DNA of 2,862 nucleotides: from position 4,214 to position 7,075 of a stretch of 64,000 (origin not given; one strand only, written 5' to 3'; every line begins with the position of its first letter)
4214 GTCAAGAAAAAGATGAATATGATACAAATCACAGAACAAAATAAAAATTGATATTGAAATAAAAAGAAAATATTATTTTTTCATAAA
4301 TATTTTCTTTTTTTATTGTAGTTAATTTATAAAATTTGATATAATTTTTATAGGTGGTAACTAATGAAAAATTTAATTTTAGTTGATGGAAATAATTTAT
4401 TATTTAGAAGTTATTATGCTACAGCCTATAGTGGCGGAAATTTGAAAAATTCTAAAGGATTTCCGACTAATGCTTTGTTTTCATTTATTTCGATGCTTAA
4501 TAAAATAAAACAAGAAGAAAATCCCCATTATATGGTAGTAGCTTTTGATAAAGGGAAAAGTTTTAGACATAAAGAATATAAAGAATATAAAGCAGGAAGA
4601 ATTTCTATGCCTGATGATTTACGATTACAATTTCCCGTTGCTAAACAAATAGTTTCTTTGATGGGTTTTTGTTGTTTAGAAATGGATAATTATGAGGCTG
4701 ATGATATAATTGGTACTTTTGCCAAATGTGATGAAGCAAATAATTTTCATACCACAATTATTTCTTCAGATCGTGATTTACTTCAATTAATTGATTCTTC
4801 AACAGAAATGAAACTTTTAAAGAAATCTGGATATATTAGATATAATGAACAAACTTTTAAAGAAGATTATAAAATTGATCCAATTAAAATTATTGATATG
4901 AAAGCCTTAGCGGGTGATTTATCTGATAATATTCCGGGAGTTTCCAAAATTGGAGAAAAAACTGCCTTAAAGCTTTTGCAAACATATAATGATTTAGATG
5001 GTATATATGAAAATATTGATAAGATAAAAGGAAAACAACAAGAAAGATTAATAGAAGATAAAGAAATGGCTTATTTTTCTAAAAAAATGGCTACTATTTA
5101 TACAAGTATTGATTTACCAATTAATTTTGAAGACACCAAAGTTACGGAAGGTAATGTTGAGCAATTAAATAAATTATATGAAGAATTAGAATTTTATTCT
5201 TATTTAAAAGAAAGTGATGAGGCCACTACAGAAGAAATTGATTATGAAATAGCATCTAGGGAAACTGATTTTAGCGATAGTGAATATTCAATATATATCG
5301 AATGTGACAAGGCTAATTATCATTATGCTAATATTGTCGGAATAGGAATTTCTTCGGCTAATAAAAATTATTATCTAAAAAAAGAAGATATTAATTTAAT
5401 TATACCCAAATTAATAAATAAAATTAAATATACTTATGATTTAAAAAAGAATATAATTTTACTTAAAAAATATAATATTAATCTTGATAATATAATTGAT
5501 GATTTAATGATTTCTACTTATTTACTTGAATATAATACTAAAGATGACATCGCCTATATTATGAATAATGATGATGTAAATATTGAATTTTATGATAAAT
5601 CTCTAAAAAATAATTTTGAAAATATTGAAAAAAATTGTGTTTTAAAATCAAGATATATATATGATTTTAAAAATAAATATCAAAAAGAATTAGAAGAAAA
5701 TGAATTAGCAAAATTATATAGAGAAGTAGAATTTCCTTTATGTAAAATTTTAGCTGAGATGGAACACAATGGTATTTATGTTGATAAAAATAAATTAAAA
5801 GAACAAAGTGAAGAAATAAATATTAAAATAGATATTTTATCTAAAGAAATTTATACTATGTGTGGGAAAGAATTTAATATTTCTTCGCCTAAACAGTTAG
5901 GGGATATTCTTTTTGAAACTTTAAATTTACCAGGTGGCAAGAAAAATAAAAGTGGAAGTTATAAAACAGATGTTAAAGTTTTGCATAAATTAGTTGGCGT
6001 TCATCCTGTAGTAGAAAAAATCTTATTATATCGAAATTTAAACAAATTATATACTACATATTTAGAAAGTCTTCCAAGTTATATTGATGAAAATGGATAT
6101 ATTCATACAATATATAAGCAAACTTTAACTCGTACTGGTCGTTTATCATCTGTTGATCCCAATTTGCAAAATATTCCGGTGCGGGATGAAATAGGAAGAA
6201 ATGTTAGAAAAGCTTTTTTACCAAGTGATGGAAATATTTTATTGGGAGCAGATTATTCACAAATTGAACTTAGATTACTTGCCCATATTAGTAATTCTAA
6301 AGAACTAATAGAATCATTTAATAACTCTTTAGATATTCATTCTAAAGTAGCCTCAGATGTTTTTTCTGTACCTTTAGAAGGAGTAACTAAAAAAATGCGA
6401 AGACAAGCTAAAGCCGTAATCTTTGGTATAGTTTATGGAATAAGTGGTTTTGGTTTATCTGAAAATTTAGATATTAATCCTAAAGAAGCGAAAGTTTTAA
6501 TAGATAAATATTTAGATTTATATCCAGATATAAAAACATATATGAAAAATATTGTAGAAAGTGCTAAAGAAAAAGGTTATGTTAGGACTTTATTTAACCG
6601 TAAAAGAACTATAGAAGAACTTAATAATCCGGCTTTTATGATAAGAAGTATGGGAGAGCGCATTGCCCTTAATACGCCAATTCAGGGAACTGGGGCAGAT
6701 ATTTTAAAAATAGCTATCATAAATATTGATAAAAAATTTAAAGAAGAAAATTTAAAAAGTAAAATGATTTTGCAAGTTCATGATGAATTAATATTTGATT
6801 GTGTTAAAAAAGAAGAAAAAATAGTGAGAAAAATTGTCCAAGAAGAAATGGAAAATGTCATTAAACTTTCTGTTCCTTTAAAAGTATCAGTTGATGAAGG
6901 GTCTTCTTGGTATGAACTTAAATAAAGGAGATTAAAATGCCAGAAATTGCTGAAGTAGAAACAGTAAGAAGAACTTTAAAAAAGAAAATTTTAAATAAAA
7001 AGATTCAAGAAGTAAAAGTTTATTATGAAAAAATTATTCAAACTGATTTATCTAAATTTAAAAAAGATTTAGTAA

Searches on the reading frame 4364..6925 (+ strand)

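Call 68: search_protein_families(library=ncbifam, proteins=[window:4364-6925:+], max_evalue=1e-30)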
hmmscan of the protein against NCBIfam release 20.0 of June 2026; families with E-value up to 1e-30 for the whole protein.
window:4364-6925:+ (853 aa): 12 families
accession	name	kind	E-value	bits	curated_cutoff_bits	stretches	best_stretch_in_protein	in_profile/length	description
NF004397.1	PRK05755.1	equivalog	8.3e-292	970.9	720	1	2-853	1-889/889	DNA polymerase I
TIGR00593.1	pola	equivalog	1.4e-278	927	600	1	4-853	1-890/890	DNA polymerase I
NF011547.0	PRK14976.1-4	equivalog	1.8e-86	290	305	1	1-280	1-284/291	5'-3' exonuclease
NF011539.0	PRK14975.1-3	equivalog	3.9e-70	236.9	640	1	435-850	212-626/628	bifunctional 3'-5' exonuclease/DNA polymerase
NF011546.0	PRK14976.1-3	equivalog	1e-67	228.5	347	1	2-283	3-289/297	5'-3' exonuclease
NF011540.0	PRK14975.1-4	equivalog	1.4e-58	198.8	601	1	447-849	184-573/576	bifunctional 3'-5' exonuclease/DNA polymerase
NF011545.0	PRK14976.1-2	equivalog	1.5e-51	175.3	434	1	2-278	7-286/287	5'-3' exonuclease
NF011541.0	PRK14975.2-1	equivalog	2e-47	161.9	871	1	450-839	209-623/645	bifunctional 3'-5' exonuclease/DNA polymerase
NF038380.1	phage_DpoZ_1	exception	2.9e-47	161.4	500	1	433-851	161-604/607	aminoadenine-incorporating DNA polymerase DpoZ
NF007017.0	PRK09482.1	equivalog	4.1e-45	154.4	261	1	2-261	3-255/257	flap endonuclease Xni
NF011542.0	PRK14975.2-2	equivalog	1e-35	123.1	1061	1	577-841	501-779/802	bifunctional 3'-5' exonuclease/DNA polymerase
NF011543.0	PRK14975.2-3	equivalog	3.8e-34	117.8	1139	1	578-811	541-793/853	bifunctional 3'-5' exonuclease/DNA polymerase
